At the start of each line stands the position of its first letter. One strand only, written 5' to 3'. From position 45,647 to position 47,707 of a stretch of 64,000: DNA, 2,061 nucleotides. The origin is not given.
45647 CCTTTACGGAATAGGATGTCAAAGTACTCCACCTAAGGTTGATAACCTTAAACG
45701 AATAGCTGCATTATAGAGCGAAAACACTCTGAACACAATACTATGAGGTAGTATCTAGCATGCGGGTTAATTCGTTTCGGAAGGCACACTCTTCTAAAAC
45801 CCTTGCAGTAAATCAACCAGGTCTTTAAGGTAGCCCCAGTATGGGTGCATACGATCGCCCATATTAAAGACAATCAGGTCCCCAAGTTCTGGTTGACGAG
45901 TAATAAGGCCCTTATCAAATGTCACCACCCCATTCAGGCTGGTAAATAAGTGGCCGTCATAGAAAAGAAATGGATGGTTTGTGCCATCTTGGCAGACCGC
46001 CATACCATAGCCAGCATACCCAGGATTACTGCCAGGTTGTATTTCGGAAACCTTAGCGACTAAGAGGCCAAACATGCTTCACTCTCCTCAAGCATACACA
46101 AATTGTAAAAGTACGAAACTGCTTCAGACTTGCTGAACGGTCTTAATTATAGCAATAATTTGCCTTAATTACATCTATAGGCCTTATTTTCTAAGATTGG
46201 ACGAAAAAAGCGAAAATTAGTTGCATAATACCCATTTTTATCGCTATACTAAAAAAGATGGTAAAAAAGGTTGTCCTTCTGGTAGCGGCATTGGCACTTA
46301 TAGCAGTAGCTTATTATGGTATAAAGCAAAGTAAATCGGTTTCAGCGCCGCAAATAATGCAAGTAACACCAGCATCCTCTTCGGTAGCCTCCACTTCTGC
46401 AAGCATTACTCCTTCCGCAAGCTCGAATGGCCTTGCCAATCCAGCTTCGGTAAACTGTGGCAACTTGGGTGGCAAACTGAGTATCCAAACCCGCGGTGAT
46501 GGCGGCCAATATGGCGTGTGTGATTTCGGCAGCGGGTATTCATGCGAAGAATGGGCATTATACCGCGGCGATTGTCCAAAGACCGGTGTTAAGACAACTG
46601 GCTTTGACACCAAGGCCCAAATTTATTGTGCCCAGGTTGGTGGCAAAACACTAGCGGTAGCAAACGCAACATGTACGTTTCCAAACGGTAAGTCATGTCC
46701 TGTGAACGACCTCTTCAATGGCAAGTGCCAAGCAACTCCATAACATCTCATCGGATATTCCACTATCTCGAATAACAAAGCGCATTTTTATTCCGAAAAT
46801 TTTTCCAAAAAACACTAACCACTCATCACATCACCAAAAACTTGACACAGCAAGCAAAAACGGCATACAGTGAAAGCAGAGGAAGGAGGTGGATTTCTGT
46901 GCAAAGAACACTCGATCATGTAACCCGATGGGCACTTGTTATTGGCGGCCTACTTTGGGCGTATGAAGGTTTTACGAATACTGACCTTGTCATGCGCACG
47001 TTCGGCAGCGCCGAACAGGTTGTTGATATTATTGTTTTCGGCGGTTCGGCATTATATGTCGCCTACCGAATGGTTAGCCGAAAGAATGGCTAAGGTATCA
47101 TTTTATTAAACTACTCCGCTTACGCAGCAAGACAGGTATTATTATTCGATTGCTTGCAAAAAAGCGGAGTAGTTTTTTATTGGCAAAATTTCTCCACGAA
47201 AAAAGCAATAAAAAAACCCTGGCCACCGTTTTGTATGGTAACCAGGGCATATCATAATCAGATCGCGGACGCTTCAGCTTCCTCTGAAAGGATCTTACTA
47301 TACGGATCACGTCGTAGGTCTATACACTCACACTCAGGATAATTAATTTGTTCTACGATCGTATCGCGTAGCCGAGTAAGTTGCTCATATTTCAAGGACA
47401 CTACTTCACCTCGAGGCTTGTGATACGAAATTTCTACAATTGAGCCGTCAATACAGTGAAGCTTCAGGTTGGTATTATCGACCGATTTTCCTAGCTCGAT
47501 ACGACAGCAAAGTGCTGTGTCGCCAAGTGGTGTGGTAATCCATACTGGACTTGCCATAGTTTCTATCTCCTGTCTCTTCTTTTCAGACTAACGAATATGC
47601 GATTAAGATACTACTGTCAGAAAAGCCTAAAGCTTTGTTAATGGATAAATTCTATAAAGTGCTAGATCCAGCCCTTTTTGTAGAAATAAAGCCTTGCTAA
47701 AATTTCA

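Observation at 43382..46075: Tandem paralogous single-pass membrane proteins with a conserved C-terminal ...ALWNAK motif, embedded in an ORFan cluster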

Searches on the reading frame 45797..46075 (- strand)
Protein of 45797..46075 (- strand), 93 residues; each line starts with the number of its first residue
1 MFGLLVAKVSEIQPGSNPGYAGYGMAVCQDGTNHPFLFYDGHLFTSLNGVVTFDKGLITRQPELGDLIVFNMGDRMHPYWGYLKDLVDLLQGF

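Call 4: search_protein_families(library=pfam, proteins=[window:45797-46075:-], max_evalue=1)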
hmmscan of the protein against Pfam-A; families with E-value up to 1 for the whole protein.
window:45797-46075:- (93 aa): 0 families

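Call 5: search_protein_families(library=phrogs, proteins=[window:45797-46075:-], max_evalue=1)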
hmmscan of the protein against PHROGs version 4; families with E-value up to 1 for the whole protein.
window:45797-46075:- (93 aa): 0 families

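Call 6: search_protein_families(library=padloc, proteins=[window:45797-46075:-], max_evalue=1)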
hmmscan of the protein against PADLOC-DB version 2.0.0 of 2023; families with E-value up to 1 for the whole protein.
window:45797-46075:- (93 aa): 0 families

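Call 7: search_protein_families(library=ncbifam, proteins=[window:45797-46075:-], max_evalue=1)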
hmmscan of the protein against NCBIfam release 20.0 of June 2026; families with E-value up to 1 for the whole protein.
window:45797-46075:- (93 aa): 0 families

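Call 41: list_cluster_members(proteins=[window:45797-46075:-, window:44864-45637:-, window:44012-44764:-, window:43667-43984:-, window:43385-43615:-, P0004, window:46258-46740:+, window:41142-42137:+])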
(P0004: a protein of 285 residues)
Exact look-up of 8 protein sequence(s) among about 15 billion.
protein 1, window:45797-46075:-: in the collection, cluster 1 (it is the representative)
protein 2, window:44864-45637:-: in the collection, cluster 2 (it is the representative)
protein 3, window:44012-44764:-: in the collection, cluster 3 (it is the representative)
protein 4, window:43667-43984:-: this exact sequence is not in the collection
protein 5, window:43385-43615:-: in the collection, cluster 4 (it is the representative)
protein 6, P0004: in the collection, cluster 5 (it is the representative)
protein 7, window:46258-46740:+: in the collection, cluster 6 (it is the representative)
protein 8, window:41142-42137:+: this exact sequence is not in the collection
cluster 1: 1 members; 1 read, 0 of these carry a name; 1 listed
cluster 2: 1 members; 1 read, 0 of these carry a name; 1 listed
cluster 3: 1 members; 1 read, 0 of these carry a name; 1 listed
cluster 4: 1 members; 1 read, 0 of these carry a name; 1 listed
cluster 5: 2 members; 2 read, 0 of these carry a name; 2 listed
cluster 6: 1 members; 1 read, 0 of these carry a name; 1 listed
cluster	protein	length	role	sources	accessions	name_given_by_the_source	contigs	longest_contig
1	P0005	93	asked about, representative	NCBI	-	-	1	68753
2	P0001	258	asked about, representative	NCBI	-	-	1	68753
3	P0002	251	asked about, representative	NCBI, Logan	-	-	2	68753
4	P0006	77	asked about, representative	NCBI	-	-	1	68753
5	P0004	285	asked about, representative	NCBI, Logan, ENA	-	-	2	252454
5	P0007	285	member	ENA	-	-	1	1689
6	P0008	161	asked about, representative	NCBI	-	-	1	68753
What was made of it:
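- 45794..46075 (-): orf93: small soluble acidic protein (93 aa), first gene of the co-directional cluster. The exact product is a called gene in NCBI (call 41).
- Checked: Two of them, the 93-aa and 77-aa ORFs, are called genes in the public record (call 41).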

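Call 68: find_encoding_contigs(protein=P0008, flank=2000, max_places=3)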
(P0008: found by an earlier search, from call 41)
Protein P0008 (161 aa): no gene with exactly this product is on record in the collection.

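Call 72: search_solved_structures(query=window:45797-46075:-, max_evalue=10)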
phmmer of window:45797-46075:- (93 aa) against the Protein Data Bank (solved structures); distinct sequences matched with E-value up to 10: 1.
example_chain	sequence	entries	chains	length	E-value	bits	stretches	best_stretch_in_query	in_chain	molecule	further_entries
6ery_B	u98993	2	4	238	0.59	13.6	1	30-65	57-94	Chloride intracellular channel protein 6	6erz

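Call 76: find_related_loci(query=window:45797-46075:-, collection=viral_contigs, flank=5000)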
Query window:45797-46075:- (93 aa) in viral_contigs; peptide patterns used: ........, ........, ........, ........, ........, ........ (x = any residue, [..] = any of these).
3 stretches matched a pattern, but none encodes a relative of the query by tblastn (E <= 1e-3).

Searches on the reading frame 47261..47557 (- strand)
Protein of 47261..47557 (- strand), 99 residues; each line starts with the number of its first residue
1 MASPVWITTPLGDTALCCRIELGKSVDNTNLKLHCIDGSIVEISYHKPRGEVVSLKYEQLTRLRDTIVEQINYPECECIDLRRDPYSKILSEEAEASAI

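Call 4: search_protein_families(library=pfam, proteins=[window:47261-47557:-], max_evalue=1)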
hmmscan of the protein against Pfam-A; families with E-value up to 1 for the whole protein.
window:47261-47557:- (99 aa): 0 families

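Call 5: search_protein_families(library=phrogs, proteins=[window:47261-47557:-], max_evalue=1)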
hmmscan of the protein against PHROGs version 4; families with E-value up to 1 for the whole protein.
window:47261-47557:- (99 aa): 2 families
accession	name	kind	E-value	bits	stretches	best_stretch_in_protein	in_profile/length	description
phrog_19150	-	unknown function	0.056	14.1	1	14-47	8-42/55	-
phrog_34560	-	unknown function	0.4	11.9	1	56-76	31-51/65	-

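Call 6: search_protein_families(library=padloc, proteins=[window:47261-47557:-], max_evalue=1)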
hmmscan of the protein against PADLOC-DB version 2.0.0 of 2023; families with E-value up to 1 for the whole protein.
window:47261-47557:- (99 aa): 0 families

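Call 7: search_protein_families(library=ncbifam, proteins=[window:47261-47557:-], max_evalue=1)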
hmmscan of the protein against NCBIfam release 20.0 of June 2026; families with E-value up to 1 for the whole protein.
window:47261-47557:- (99 aa): 0 families
